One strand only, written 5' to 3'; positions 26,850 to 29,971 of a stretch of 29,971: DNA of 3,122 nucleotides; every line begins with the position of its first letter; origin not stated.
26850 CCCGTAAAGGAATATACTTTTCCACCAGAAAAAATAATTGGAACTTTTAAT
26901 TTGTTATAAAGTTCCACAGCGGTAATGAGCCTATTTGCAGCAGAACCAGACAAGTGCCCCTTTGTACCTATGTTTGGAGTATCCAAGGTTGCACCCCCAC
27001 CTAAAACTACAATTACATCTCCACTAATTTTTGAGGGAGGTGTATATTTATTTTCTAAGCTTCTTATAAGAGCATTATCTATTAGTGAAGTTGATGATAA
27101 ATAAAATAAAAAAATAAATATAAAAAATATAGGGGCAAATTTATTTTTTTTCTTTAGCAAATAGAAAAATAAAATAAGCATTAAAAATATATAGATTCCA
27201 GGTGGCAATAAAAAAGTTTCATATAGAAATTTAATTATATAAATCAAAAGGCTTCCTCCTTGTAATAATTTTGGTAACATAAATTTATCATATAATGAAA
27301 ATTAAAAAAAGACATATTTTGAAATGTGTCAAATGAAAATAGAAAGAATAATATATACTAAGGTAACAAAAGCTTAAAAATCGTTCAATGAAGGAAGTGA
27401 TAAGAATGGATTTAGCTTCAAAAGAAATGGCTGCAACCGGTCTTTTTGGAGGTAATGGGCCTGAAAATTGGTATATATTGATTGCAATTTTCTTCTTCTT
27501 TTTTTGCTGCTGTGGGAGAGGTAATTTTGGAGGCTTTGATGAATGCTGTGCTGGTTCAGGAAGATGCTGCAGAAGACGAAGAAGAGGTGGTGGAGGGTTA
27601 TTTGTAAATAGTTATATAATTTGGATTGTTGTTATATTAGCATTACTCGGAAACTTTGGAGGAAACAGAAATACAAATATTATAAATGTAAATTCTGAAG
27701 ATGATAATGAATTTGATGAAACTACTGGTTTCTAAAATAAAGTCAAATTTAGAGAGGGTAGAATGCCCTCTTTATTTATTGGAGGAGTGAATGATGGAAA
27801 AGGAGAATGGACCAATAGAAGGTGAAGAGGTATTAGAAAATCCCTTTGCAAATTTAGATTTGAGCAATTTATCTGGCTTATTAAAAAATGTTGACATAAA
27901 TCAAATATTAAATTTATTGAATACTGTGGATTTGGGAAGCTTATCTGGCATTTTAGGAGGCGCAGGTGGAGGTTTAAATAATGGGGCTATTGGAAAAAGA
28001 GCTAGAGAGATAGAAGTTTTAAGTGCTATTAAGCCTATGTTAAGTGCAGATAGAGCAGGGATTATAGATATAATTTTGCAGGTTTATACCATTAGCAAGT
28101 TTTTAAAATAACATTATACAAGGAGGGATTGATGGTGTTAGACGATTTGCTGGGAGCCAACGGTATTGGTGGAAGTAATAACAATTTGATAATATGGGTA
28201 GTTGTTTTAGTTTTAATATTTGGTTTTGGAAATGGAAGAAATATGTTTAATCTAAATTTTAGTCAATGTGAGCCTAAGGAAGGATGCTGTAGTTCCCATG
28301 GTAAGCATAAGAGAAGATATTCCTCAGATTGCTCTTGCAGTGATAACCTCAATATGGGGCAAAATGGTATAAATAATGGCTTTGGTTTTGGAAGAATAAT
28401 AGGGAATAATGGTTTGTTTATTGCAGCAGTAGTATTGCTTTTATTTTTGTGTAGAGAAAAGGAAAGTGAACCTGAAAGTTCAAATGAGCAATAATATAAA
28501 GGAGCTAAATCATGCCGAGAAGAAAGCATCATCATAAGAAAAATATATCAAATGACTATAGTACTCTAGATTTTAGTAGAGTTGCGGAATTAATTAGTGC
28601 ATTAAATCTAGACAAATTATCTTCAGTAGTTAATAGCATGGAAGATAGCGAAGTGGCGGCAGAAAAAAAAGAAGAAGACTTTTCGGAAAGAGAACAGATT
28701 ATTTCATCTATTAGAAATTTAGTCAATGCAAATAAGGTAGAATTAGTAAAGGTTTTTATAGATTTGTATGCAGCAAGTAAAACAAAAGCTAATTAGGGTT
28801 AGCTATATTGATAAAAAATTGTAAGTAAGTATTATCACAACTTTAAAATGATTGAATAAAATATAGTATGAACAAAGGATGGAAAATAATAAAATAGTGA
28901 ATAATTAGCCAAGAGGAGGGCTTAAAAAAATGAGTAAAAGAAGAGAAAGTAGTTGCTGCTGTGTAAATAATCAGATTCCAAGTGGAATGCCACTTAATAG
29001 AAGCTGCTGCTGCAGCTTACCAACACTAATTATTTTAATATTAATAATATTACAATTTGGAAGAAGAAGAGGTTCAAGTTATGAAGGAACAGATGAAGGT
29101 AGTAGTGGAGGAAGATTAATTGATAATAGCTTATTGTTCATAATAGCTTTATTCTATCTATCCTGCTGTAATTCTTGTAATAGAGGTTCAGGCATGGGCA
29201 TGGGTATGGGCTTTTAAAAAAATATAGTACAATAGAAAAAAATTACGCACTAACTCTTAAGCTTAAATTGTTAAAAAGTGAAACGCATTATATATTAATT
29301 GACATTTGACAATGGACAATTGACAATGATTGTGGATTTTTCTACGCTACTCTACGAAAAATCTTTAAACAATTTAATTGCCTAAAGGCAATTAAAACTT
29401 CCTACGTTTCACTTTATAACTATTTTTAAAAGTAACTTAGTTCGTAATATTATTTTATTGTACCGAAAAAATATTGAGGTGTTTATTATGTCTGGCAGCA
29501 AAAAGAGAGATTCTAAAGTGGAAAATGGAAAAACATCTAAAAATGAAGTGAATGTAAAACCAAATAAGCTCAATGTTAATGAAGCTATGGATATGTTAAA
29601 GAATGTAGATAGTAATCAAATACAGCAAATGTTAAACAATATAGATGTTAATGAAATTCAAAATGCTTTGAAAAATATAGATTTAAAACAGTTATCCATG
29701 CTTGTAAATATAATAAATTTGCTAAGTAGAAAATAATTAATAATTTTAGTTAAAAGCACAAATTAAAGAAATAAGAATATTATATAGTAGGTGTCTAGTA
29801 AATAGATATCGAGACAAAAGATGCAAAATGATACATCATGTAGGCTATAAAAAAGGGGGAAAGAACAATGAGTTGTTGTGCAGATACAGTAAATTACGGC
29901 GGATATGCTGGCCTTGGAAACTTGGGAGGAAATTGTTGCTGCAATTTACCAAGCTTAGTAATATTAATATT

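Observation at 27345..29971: Tandemly iterated two-gene module of Cys/Gly-rich double-TM mini-proteins plus 12-residue-repeat mini-proteins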

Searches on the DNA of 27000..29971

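Call 48: search_rna_families(source=window, start=27000, end=29971, threshold=evalue, max_evalue=1)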
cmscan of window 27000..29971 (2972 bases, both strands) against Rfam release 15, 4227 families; matches with E-value up to 1: 0.
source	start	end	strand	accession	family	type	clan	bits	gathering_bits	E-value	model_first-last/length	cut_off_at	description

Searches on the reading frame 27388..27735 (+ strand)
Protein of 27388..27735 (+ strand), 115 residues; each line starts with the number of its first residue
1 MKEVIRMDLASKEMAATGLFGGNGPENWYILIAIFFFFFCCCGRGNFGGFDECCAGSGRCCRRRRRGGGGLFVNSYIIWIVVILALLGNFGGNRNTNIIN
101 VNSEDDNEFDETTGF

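Call 6: search_protein_families(library=pfam, proteins=[window:27388-27735:+], max_evalue=10)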
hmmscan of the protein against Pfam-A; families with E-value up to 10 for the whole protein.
window:27388-27735:+ (115 aa): 1 family
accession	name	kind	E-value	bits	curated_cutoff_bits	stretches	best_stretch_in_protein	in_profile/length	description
PF05478.16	Prominin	-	1.9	6.9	34.3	1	30-90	105-165/799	Prominin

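Call 7: search_protein_families(library=ncbifam, proteins=[window:27388-27735:+], max_evalue=10)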
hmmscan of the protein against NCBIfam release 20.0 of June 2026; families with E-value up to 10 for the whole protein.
window:27388-27735:+ (115 aa): 0 families

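Call 76: search_protein_families(library=ncbifam, alignment_id=A7, max_evalue=10)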
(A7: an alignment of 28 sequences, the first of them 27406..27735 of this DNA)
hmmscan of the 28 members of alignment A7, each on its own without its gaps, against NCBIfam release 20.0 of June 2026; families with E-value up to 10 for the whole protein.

A. member 1, window:27406-27735:+ (109 aa): 0 families

B. families by the number of members that match (of 28 scanned): 20 families
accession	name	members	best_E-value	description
NF058595.1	invert_tail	3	0.18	lipo-invert putative C-terminal anchoring domain-containing protein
NF041023.1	PP0621_fam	2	0.0058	PP0621 family protein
TIGR01411.1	tatAE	2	0.073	twin-arginine translocase TatA/TatE family subunit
TIGR03943.1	TIGR03943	1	0.00092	TIGR03943 family putative permease subunit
TIGR04370.1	glyco_rpt_poly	1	0.0038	oligosaccharide repeat unit polymerase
NF040686.1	TcpD_dom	1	0.0039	TcpD family membrane protein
NF033218.1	anchor_AmaP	1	0.011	alkaline shock response membrane anchor protein AmaP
NF011356.0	PRK14774.1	1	0.019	lipoprotein signal peptidase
TIGR00886.1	2A0108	1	0.058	NarK family nitrate/nitrite MFS transporter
NF001681.0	PRK00442.1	1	0.15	twin-arginine translocase TatA/TatE family subunit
TIGR03024.1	arch_PEF_CTERM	1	0.18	PEF-CTERM sorting domain-containing protein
NF008219.0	PRK10987.1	1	0.21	beta-lactamase regulator AmpE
NF049999.1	transpos_IS701_3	1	0.23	IS701 family transposase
NF009585.0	PRK13024.1-5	1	0.26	protein translocase subunit SecDF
NF001940.0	PRK00720.1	1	0.31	twin-arginine translocase TatA/TatE family subunit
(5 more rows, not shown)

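Call 77: search_protein_families(library=pfam, alignment_id=A7, max_evalue=10)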
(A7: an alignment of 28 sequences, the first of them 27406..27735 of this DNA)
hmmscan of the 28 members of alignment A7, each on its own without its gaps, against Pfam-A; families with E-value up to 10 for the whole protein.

A. member 1, window:27406-27735:+ (109 aa): 1 family
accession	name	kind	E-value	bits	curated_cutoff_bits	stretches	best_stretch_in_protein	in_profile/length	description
PF05478.16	Prominin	-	1.6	7.1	34.3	1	24-84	105-165/799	Prominin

B. families by the number of members that match (of 28 scanned): 21 families
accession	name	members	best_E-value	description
PF14575.11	EphA2_TM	2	0.15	Ephrin type-A receptor 2 transmembrane domain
PF07204.16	Orthoreo_P10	2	0.2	Orthoreovirus membrane fusion protein p10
PF05814.16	Ac76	2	0.3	Orf76 (Ac76)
PF13624.11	SurA_N_3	2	0.42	SurA-like N-terminal domain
PF10721.14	DUF2514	1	0.014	Protein of unknown function (DUF2514)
PF11669.13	WBP-1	1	0.043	WW domain-binding protein 1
PF20990.2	DUF2207_C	1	0.064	Predicted membrane protein (DUF2207) C-terminal domain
PF12698.13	ABC2_membrane_3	1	0.064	ABC-2 family transporter protein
PF12459.13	DltX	1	0.077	D-Ala-teichoic acid biosynthesis protein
PF04854.19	DUF624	1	0.084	Protein of unknown function, DUF624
PF16082.10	Phage_holin_2_4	1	0.092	Bacteriophage holin family, superfamily II-like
PF09323.15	DUF1980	1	0.099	DUF1980 N-terminal domain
PF06749.17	DUF1218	1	0.15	Protein of unknown function (DUF1218)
PF13133.11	DUF3949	1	0.18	Protein of unknown function (DUF3949)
PF02439.20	Adeno_E3_CR2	1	0.21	Adenovirus E3 region protein CR2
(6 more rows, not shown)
